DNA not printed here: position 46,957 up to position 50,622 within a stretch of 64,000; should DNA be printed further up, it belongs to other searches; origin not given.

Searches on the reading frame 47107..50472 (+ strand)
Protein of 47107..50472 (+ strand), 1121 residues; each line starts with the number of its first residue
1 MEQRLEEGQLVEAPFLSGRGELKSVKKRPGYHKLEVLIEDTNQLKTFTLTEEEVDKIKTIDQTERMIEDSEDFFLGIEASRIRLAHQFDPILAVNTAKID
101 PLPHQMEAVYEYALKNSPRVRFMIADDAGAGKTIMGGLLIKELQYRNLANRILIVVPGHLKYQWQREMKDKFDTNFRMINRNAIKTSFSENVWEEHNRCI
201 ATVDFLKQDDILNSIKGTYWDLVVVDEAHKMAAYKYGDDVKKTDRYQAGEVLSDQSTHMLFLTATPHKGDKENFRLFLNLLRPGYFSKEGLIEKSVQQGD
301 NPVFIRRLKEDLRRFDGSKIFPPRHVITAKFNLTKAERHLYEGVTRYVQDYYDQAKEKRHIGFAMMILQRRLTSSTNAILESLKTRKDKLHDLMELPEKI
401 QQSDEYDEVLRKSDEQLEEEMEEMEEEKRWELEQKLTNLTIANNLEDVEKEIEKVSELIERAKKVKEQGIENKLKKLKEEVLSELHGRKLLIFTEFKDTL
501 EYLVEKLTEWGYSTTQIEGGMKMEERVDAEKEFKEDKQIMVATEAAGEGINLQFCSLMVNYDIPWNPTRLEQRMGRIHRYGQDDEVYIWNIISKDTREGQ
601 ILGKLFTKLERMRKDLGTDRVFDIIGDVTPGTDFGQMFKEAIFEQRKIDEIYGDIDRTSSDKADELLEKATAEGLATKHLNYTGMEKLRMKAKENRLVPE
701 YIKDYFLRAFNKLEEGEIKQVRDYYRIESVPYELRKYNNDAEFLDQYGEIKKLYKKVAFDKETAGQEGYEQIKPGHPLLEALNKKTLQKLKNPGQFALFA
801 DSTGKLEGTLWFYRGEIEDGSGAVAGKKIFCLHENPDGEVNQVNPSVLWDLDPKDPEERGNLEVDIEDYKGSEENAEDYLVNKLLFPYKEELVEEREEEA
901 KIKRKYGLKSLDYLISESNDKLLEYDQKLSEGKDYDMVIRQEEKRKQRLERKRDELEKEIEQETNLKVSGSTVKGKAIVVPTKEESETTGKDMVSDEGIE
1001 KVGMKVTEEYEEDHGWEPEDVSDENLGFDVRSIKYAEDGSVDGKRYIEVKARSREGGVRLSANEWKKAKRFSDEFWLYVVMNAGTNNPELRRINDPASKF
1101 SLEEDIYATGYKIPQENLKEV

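Call 10: search_protein_families(library=pfam, proteins=[window:47107-50472:+], max_evalue=0.01)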
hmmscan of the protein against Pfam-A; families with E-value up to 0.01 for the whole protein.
window:47107-50472:+ (1121 aa): 6 families
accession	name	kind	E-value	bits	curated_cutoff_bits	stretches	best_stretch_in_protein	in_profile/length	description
PF00271.37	Helicase_C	-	1.3e-27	96.6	23.5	1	473-581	2-110/110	Helicase conserved C-terminal domain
PF13020.12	NOV_C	-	2.3e-21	76.1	22.1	1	999-1092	1-90/91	Protein NO VEIN, C-terminal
PF00176.29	SNF2-rel_dom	-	1.4e-18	67.4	24.9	1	119-349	17-252/290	SNF2-related domain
PF04851.21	ResIII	-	3.4e-15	56.8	22.5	1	99-267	2-163/164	Type III restriction enzyme, res subunit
PF00270.35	DEAD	-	3.8e-08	33.7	26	1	106-268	5-162/167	DEAD/DEAH box helicase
PF13872.12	AAA_34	-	1.3e-05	24.7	27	1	110-255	51-211/306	P-loop containing NTP hydrolase pore-1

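Call 90: search_protein_families(library=padloc, proteins=[window:47107-50472:+], max_evalue=0.00001)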
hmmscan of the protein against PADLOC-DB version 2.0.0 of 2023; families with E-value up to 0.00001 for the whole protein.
window:47107-50472:+ (1121 aa): 52 families (the best 25 are shown)
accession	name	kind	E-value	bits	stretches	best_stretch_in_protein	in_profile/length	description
PDLC00659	HmaA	-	2.3e-204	679.5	1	56-1086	60-1136/1176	SNF2 helicase / DEAD-box helicase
PDLC02620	DrmD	-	4.6e-148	493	1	6-741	3-741/1060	DrmD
PDLC02504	BrxHI|BrxHII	-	6.4e-113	376.5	1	69-964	78-953/971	BrxHII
PDLC02500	BrxHI|BrxHII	-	1.5e-112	375.8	1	63-691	53-683/933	BrxHI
PDLC02621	DrmD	-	4.5e-106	354.2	1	113-783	133-817/1040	DrmD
PDLC02632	DrmD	-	1.3e-68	230.1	1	117-602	138-647/662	DrmD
PDLC02572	DrmA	-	7.4e-66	220.8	1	116-618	132-666/1043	DrmA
PDLC02623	DrmD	-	2.3e-62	209.1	3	329-789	406-836/1040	DrmD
PDLC02619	DrmD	-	7e-59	197.8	2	90-517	22-443/872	DrmD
PDLC02633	DrmD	-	1.2e-57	193.5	1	116-584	139-632/839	DrmD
PDLC02634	DrmD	-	3.1e-51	172.2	1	95-617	86-620/900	DrmD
PDLC02624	DrmD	-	4.9e-45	152.2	1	139-618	1-511/652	DrmD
PDLC02840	DpdE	-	2.8e-43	146.4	2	93-287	152-323/1091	DpdE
PDLC02843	DpdE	-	1.5e-35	120.4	2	93-289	151-320/1091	DpdE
PDLC02622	DrmD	-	8.2e-35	118.5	1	118-373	138-403/422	DrmD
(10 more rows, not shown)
